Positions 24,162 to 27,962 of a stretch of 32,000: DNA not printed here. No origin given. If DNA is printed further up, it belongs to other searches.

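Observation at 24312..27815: Single 1167-aa ORF fusing an OGT-like GT41 enzyme to a GT4 glycosyltransferase, with a composition break inside the ORF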

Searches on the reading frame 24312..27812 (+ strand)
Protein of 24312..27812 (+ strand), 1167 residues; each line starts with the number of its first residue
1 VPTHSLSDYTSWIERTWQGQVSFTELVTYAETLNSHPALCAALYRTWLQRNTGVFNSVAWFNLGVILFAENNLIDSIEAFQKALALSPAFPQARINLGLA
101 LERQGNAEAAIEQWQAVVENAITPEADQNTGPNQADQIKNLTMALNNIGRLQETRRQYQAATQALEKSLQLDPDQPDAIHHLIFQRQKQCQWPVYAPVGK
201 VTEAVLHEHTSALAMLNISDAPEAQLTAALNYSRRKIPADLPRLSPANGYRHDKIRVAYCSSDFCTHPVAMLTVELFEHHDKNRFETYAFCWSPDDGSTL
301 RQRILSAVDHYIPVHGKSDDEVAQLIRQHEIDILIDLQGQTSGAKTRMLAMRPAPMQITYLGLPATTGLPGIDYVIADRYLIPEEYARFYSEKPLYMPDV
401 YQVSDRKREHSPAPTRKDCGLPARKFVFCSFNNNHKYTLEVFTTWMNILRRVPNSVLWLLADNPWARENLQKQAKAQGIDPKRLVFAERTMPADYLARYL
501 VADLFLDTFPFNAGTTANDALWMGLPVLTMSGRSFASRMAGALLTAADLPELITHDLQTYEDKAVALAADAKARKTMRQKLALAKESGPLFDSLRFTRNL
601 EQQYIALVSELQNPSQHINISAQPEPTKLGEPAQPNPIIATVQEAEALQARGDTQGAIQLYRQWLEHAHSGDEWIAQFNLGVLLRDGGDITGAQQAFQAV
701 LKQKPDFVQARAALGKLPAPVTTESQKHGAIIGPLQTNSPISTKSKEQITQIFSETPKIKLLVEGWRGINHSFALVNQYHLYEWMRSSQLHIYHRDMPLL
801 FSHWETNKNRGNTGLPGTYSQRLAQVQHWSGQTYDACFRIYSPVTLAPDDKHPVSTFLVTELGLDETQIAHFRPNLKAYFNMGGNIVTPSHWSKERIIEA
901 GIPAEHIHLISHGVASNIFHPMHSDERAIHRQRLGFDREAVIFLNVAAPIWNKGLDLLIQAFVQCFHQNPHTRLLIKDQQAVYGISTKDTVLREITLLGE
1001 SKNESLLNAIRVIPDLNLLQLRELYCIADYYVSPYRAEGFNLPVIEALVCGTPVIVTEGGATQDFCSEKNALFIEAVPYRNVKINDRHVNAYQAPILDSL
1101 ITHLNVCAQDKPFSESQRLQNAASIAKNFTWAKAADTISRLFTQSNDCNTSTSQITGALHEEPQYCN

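Call 6: search_protein_families(library=pfam, proteins=[window:24312-27812:+], max_evalue=0.01)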
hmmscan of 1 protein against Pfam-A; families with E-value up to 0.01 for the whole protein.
window:24312-27812:+ (1167 aa): 20 families
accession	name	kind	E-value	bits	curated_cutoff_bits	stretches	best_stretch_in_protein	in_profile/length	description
PF13844.12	Glyco_transf_41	-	1.8e-79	267.9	25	2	415-600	358-543/543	Glycosyl transferase family 41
PF07719.23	TPR_2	-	2.9e-21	74.2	27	1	59-89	3-33/34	Tetratricopeptide repeat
PF00515.34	TPR_1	-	2e-20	72.1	27.8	2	58-88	2-32/34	Tetratricopeptide repeat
PF13692.12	Glyco_trans_1_4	-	9.7e-16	58.7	27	1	948-1074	9-124/142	Glycosyl transferases group 1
PF00534.26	Glycos_transf_1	-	3.9e-15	56.2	26.4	1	928-1066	3-131/172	Glycosyl transferases group 1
PF13414.12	TPR_11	-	4.1e-15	55.6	26.8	1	66-105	3-42/42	TPR repeat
PF13432.12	TPR_16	-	1.6e-14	54.5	32.7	2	63-118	3-57/65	Tetratricopeptide repeat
PF13181.12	TPR_8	-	2e-14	52.9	25.7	0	59-89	3-33/34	Tetratricopeptide repeat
PF13428.12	TPR_14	-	1.9e-12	47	23.5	0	149-182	8-41/44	Tetratricopeptide repeat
PF14559.12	TPR_19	-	4.7e-12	46.5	25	2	67-115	1-49/68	Tetratricopeptide repeat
PF13424.12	TPR_12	-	7e-10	39.4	30.1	0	59-113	5-67/77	Tetratricopeptide repeat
PF24575.1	TPR_Slam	-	8.1e-10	39.5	35.2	0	42-113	36-103/104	Surface lipoprotein assembly modifier, N-terminal TPR repeats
PF23914.1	TPR_CcmH_CycH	-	5.4e-09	36.5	42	1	45-109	40-102/158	Cytochrome c-type biogenesis protein H TPR domain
PF13431.12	TPR_17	-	1.1e-08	35.1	24.4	1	79-112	1-34/34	Tetratricopeptide repeat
PF13174.12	TPR_6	-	5.7e-08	33.3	26.3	0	676-705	2-31/33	Tetratricopeptide repeat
PF20706.3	GT4-conflict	-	1.1e-05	25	26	1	1020-1137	274-384/385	Family 4 Glycosyltransferase in conflict systems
PF13439.12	Glyco_transf_4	-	0.0014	19.1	28.5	0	876-914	127-166/170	Glycosyltransferase Family 4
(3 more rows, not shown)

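Call 7: search_protein_families(library=ncbifam, proteins=[window:24312-27812:+], max_evalue=0.01)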
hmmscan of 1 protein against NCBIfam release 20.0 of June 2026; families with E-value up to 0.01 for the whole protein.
window:24312-27812:+ (1167 aa): 32 families (the best 25 are shown)
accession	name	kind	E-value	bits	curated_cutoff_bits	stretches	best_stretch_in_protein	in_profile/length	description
NF040959.1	MamA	equivalog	2e-13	50.3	200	2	58-119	140-201/204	magnetosome protein MamA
TIGR03449.1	mycothiol_MshA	equivalog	6.5e-12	45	462.5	1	903-1144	186-402/406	D-inositol-3-phosphate glycosyltransferase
TIGR03088.1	stp2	hypoth_equivalog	1e-11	44.5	409.05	1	900-1068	155-313/374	TIGR03088 family PEP-CTERM/XrtA system glycosyltransferase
TIGR04157.1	glyco_rSAM_CFB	subfamily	5e-11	42.2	400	1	888-1108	175-376/406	TIGR04157 family glycosyltransferase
TIGR04047.1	MSMEG_0565_glyc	hypoth_equivalog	1.2e-10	41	259.85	1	907-1077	161-326/373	MSMEG_0565 family glycosyltransferase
TIGR02917.1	PEP_TPR_lipo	equivalog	1.6e-10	39.5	312.2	2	59-120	467-528/899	XrtA/PEP-CTERM system TPR-repeat protein PrsT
NF033762.1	social_mot_Tgl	equivalog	3.8e-09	36.3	225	0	63-120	71-129/252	social motility TPR repeat lipoprotein Tgl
TIGR02149.1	glgA_Coryne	subfamily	4.7e-09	35.8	302.4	1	885-1142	147-387/391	glycogen synthase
NF012028.0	PRK15484.1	subfamily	6.1e-09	35.4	618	1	884-1078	141-328/380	lipopolysaccharide N-acetylglucosaminyltransferase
TIGR02521.1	type_IV_pilW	equivalog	6.9e-09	35.6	154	1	59-183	67-176/234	type IV pilus biogenesis/stability protein PilW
TIGR02795.1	tol_pal_ybgF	equivalog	9.3e-09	35.9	90.1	0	644-729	8-94/119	tol-pal system protein YbgF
NF033758.1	gliding_GltE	equivalog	1.2e-08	34.4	225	1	651-716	99-162/411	adventurous gliding motility TPR repeat lipoprotein GltE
NF053787.1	GlcN_PG_synth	equivalog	2.1e-08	33.4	480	1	881-1074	142-308/361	N-acetylglucosaminyl phosphatidylglycerol synthase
NF053513.1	Gtran_IagA_BgsA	equivalog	3.4e-08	32.9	460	1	871-1059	94-267/333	LTA glycolipid anchor biosynthesis glycosyltransferase, IagA/BgsA family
NF047507.1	TPR_BatC_Lepto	exception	3.5e-07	29.9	175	0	651-717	71-139/214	TPR repeat-containing protein BatC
NF049992.1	NGTferase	equivalog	1.8e-06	26.9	1000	1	493-582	495-585/614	UDP-glucose:protein N-beta-glucosyltransferase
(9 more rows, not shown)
